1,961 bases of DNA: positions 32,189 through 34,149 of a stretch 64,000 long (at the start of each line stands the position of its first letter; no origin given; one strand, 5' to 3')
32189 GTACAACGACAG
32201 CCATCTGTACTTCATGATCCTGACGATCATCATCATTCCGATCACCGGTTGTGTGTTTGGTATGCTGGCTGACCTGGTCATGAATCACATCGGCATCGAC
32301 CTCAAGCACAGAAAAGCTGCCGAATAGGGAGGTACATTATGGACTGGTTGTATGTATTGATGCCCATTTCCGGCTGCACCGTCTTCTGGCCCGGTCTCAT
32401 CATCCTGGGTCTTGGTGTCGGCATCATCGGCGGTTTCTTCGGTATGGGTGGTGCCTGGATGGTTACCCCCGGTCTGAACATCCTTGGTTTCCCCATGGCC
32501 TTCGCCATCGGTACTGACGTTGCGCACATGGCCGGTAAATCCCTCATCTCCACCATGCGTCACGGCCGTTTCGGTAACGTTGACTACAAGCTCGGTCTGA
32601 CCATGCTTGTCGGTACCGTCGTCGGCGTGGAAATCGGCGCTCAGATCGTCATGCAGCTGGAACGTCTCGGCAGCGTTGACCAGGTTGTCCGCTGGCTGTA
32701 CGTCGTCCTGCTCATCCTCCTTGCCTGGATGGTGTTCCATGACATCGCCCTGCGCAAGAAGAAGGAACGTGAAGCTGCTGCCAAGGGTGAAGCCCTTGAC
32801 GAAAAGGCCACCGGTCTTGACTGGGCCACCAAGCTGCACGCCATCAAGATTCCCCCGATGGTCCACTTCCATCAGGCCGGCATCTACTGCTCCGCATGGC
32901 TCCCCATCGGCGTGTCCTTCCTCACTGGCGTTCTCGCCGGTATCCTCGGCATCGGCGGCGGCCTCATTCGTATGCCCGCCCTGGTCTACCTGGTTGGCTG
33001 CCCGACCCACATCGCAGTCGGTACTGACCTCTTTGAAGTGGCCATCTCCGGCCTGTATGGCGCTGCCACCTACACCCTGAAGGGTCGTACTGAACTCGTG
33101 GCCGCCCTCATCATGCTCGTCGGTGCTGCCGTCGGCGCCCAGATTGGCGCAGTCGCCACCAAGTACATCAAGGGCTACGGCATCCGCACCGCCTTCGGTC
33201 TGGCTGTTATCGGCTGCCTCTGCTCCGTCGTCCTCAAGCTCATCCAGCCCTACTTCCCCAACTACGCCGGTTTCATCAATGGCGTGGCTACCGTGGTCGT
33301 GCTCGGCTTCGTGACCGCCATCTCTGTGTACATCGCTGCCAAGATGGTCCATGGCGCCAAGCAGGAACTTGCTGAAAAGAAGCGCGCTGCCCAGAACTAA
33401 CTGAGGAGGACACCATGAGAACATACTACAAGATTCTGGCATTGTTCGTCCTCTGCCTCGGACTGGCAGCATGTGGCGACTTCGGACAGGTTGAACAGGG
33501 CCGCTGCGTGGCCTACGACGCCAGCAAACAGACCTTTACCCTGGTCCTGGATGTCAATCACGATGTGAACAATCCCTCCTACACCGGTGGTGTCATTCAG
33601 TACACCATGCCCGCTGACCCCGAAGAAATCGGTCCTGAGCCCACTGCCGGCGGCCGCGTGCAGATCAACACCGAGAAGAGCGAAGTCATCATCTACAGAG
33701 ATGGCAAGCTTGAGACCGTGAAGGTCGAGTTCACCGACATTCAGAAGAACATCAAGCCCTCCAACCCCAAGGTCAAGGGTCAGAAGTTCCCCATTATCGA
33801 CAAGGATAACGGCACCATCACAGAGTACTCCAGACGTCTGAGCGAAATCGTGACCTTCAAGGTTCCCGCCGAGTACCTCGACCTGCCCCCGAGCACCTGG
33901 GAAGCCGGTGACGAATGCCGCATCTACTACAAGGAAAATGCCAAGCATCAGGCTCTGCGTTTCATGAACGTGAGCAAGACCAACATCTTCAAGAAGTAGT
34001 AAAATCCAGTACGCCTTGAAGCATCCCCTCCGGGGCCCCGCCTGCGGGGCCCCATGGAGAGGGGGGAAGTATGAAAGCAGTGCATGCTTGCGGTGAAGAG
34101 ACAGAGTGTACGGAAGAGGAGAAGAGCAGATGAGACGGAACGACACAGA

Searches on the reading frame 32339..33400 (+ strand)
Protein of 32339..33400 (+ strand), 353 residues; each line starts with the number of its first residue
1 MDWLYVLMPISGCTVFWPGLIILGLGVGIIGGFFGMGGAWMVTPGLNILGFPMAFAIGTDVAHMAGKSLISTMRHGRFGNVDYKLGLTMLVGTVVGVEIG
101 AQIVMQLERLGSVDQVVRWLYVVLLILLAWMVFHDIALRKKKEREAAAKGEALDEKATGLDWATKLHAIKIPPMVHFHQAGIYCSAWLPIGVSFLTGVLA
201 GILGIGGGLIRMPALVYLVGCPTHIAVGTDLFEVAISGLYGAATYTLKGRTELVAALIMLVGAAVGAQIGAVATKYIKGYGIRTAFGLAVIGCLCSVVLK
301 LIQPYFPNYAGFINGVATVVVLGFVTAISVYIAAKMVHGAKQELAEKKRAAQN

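Call 10: search_protein_families(library=pfam, proteins=[window:32339-33400:+], max_evalue=0.01)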
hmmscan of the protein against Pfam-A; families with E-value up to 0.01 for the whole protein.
window:32339-33400:+ (353 aa): 1 family
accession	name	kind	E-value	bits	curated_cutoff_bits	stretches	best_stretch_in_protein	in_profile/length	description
PF01925.25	TauE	-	1.4e-44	153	32.6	1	20-292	1-232/237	Sulfite exporter TauE/SafE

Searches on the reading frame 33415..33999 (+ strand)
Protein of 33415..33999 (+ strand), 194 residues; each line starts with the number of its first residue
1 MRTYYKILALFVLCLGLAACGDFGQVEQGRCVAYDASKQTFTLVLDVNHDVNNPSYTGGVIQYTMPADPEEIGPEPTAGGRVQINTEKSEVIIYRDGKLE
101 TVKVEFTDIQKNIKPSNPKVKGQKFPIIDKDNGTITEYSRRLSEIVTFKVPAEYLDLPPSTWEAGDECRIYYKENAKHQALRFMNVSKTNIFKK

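Call 10: search_protein_families(library=pfam, proteins=[window:33415-33999:+], max_evalue=0.01)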
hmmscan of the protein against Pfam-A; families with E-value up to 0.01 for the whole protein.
window:33415-33999:+ (194 aa): 1 family
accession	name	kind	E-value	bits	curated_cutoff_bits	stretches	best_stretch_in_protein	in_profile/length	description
PF16222.10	DUF4881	-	8.4e-63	211.9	27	1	22-194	1-174/174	Domain of unknown function (DUF4881)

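Call 12: find_encoding_contigs(protein=window:33415-33999:+, flank=10000, max_places=10)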
Protein window:33415-33999:+ (194 aa): 4 contigs read that carry it; 3 places shown.
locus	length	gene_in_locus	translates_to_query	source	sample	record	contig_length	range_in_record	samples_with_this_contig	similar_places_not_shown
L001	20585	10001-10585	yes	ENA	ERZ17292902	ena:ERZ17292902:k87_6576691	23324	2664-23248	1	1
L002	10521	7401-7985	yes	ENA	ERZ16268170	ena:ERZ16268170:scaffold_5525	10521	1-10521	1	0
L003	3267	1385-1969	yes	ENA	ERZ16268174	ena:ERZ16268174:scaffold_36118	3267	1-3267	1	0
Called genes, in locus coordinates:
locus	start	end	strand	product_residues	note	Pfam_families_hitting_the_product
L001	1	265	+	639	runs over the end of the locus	PF02784:Orn_Arg_deC_N, PF17810:Arg_decarb_HB, PF17944:Arg_decarbox_C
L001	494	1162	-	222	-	-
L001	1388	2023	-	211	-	PF01205:Impact_N, PF09186:DUF1949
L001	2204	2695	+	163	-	PF02915:Rubrerythrin, PF21349:RUBY_RBDX (weak)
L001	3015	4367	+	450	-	PF22694:CtpB_N-like, PF00595:PDZ, PF13180:PDZ_2, PF17820:PDZ_6, PF03572:Peptidase_S41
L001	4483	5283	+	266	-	PF03446:NAD_binding_2, PF03807:F420_oxidored, PF14748:P5CR_dimer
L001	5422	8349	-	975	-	PF00158:Sigma54_activat, PF14532:Sigma54_activ_2, PF07724:AAA_2 (weak), PF07728:AAA_5, PF25601:AAA_lid_14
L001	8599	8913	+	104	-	PF28216:DVU0150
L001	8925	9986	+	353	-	PF01925:TauE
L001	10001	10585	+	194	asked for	PF16222:DUF4881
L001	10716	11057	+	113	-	-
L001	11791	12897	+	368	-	-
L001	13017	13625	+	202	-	PF02810:SEC-C (weak), PF17775:YchJ_M-like, PF02810:SEC-C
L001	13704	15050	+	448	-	PF00342:PGI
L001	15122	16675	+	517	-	PF00512:HisKA, PF02518:HATPase_c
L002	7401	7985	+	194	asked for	PF16222:DUF4881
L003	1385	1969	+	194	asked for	PF16222:DUF4881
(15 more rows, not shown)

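Call 16: find_homologous_proteins(query=window:33415-33999:+)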
Query window:33415-33999:+ (194 aa): 159 proteins with E <= 0.001 among 205 candidates; the best 120 are listed.
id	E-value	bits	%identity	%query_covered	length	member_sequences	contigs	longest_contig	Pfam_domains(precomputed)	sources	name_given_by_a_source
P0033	1.4e-119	415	93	100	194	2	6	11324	PF16222.11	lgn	-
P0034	5.1e-114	397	91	100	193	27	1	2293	PF16222.11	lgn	-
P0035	5.2e-106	370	85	100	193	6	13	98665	PF16222.11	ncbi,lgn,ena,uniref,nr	ncbi:MAG TPA: DUF4881 domain-containing protein [Candidatus Desulfovibrio intestinipullorum]|uniref:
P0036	2.6e-105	368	84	100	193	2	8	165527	PF16222.11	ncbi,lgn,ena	-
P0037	2.0e-104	365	84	100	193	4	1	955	PF16222.11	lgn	-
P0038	7.4e-104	363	82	100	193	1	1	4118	PF16222.11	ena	-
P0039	1.4e-96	340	79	100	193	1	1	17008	PF16222.11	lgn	-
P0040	3.9e-96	338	77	100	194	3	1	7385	PF16222.11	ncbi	-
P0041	5.1e-96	338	78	97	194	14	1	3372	PF16222.11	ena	-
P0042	1.0e-94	334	76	100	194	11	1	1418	PF16222.11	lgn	-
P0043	2.9e-94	332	77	100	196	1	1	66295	PF16222.11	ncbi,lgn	-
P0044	3.6e-94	332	76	99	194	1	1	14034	PF16222.11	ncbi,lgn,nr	ncbi:MAG: DUF4881 domain-containing protein [Desulfovibrionaceae bacterium]|nr:DUF4881 domain-contai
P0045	3.5e-93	329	75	100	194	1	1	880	PF16222.11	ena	-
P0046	1.2e-91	324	76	97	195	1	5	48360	PF16222.11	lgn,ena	-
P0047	4.8e-91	322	74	97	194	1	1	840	PF16222.11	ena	-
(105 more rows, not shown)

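Call 17: find_encoding_contigs(protein=P0033, flank=10000, max_places=4)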
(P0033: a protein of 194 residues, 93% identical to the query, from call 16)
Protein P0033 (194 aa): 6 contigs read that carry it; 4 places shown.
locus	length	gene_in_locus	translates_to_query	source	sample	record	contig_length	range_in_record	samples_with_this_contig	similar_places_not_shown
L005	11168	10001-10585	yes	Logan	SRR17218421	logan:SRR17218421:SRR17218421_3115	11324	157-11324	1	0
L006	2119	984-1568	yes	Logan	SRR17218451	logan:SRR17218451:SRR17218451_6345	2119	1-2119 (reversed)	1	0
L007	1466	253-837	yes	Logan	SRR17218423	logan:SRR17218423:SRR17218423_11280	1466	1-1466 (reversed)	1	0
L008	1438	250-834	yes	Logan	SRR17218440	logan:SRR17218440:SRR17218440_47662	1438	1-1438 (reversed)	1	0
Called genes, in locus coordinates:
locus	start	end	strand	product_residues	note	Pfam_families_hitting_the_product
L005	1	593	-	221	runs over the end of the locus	PF14239:RRXRR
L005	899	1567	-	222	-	-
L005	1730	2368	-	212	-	PF01205:Impact_N, PF09186:DUF1949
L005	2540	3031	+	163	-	PF02915:Rubrerythrin, PF21349:RUBY_RBDX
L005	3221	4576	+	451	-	PF22694:CtpB_N-like, PF00595:PDZ, PF13180:PDZ_2, PF17820:PDZ_6, PF03572:Peptidase_S41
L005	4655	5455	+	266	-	PF03446:NAD_binding_2, PF03807:F420_oxidored, PF14748:P5CR_dimer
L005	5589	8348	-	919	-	PF00158:Sigma54_activat, PF14532:Sigma54_activ_2, PF07724:AAA_2 (weak), PF07728:AAA_5, PF25601:AAA_lid_14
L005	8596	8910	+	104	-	PF28216:DVU0150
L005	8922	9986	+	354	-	PF01925:TauE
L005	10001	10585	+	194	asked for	PF16222:DUF4881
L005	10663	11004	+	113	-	-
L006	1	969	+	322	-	?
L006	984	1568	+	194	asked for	PF16222:DUF4881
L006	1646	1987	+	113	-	-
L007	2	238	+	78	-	?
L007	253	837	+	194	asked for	PF16222:DUF4881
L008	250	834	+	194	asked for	PF16222:DUF4881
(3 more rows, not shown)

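Call 18: find_encoding_contigs(protein=P0035, flank=10000, max_places=4)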
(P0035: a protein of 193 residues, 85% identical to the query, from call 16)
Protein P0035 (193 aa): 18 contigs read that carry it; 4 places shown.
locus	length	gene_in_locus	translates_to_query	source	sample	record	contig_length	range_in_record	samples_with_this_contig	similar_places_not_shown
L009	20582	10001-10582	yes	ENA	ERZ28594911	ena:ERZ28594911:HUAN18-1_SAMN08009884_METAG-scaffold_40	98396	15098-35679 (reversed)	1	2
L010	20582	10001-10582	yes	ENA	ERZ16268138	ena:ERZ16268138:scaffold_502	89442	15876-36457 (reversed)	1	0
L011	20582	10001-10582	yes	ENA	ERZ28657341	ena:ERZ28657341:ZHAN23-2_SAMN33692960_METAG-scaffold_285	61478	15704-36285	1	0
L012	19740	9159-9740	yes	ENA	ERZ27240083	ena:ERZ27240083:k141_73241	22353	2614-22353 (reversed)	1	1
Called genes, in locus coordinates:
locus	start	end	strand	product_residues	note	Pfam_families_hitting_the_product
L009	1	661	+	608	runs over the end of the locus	PF02784:Orn_Arg_deC_N, PF17810:Arg_decarb_HB, PF17944:Arg_decarbox_C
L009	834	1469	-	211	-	-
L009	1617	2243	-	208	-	PF01205:Impact_N, PF09186:DUF1949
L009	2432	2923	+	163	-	PF02915:Rubrerythrin, PF21349:RUBY_RBDX (weak)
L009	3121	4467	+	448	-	PF22694:CtpB_N-like, PF00595:PDZ, PF13180:PDZ_2, PF17820:PDZ_6, PF03572:Peptidase_S41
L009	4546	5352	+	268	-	PF02558:ApbA (faint), PF03446:NAD_binding_2, PF03807:F420_oxidored, PF14748:P5CR_dimer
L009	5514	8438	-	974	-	PF02743:dCache_1 (faint), PF00158:Sigma54_activat, PF14532:Sigma54_activ_2, PF07728:AAA_5 (weak), PF25601:AAA_lid_14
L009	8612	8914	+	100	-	PF28216:DVU0150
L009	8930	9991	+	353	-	PF01925:TauE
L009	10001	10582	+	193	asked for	PF16222:DUF4881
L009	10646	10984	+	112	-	-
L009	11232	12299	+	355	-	-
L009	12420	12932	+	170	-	PF02810:SEC-C, PF17775:YchJ_M-like, PF02810:SEC-C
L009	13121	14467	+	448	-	PF00342:PGI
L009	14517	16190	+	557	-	PF00512:HisKA, PF02518:HATPase_c, PF13581:HATPase_c_2 (weak)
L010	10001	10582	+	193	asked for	PF16222:DUF4881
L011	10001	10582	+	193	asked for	PF16222:DUF4881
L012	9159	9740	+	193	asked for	PF16222:DUF4881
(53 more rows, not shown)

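Call 19: find_encoding_contigs(protein=P0036, flank=10000, max_places=4)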
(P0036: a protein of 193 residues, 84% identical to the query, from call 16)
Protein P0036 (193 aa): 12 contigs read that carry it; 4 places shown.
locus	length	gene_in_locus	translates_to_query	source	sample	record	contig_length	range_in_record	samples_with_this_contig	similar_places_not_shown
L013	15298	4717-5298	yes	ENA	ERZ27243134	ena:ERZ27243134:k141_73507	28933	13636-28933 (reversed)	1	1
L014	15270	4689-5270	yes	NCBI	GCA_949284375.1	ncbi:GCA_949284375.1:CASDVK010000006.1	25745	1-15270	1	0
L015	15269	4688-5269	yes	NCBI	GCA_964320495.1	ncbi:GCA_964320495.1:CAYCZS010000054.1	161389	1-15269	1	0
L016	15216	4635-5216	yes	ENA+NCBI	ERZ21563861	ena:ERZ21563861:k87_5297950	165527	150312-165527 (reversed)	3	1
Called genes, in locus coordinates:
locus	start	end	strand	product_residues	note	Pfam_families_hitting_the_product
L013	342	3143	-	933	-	PF00158:Sigma54_activat, PF14532:Sigma54_activ_2, PF07728:AAA_5 (weak), PF25601:AAA_lid_14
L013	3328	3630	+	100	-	PF28216:DVU0150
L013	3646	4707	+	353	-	PF01925:TauE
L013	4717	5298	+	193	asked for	PF16222:DUF4881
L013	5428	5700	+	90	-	-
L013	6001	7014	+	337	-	-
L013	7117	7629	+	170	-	PF02810:SEC-C, PF17775:YchJ_M-like, PF02810:SEC-C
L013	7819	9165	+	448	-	PF00342:PGI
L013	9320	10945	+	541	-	PF00512:HisKA, PF02518:HATPase_c, PF13581:HATPase_c_2 (weak)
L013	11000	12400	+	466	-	PF00072:Response_reg, PF00158:Sigma54_activat, PF01078:Mg_chelatase (faint), PF13191:AAA_16 (weak), PF14532:Sigma54_activ_2, PF07728:AAA_5 (weak), PF25601:AAA_lid_14, PF02954:HTH_8 (weak)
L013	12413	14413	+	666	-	PF01541:GIY-YIG, PF27096:UvrC_M, PF02151:UVR, PF22920:UvrC_RNaseH, PF08459:UvrC_RNaseH_dom, PF00633:HHH (faint), PF12826:HHH_2, PF14520:HHH_5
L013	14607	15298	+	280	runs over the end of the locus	PF11738:DUF3298 (faint)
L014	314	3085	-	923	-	PF00158:Sigma54_activat, PF14532:Sigma54_activ_2, PF07728:AAA_5 (weak), PF25601:AAA_lid_14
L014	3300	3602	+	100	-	PF28216:DVU0150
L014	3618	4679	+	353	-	PF01925:TauE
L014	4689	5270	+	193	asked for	PF16222:DUF4881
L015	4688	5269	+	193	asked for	PF16222:DUF4881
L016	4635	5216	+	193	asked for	PF16222:DUF4881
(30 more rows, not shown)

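Call 20: find_encoding_contigs(protein=P0043, flank=10000, max_places=3)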
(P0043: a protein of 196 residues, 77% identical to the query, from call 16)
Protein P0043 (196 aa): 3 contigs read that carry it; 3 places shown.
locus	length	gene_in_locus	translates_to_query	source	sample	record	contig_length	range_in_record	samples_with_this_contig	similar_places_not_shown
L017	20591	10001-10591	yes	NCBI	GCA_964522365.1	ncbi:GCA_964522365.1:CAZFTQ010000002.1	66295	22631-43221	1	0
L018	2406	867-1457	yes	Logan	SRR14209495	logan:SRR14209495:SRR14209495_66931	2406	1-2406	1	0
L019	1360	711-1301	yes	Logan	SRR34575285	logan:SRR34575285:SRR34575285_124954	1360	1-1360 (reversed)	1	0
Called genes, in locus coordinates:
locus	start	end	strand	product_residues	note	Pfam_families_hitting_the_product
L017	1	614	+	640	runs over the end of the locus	PF02784:Orn_Arg_deC_N, PF17810:Arg_decarb_HB, PF17944:Arg_decarbox_C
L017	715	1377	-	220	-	-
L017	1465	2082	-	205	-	PF01205:Impact_N, PF09186:DUF1949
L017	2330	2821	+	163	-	PF02915:Rubrerythrin, PF21349:RUBY_RBDX (weak)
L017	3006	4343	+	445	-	PF22694:CtpB_N-like, PF00595:PDZ, PF13180:PDZ_2, PF17820:PDZ_6, PF03572:Peptidase_S41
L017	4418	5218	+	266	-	PF03446:NAD_binding_2, PF03807:F420_oxidored, PF14748:P5CR_dimer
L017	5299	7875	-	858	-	PF00158:Sigma54_activat, PF14532:Sigma54_activ_2, PF07724:AAA_2 (faint), PF07728:AAA_5, PF25601:AAA_lid_14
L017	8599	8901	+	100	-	PF28216:DVU0150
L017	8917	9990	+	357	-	PF01925:TauE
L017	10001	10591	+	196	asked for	PF16222:DUF4881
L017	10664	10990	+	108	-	-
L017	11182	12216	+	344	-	-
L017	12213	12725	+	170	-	PF17775:YchJ_M-like, PF02810:SEC-C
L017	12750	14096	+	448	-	PF00342:PGI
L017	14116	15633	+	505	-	PF00512:HisKA, PF02518:HATPase_c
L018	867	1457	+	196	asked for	PF16222:DUF4881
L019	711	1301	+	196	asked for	PF16222:DUF4881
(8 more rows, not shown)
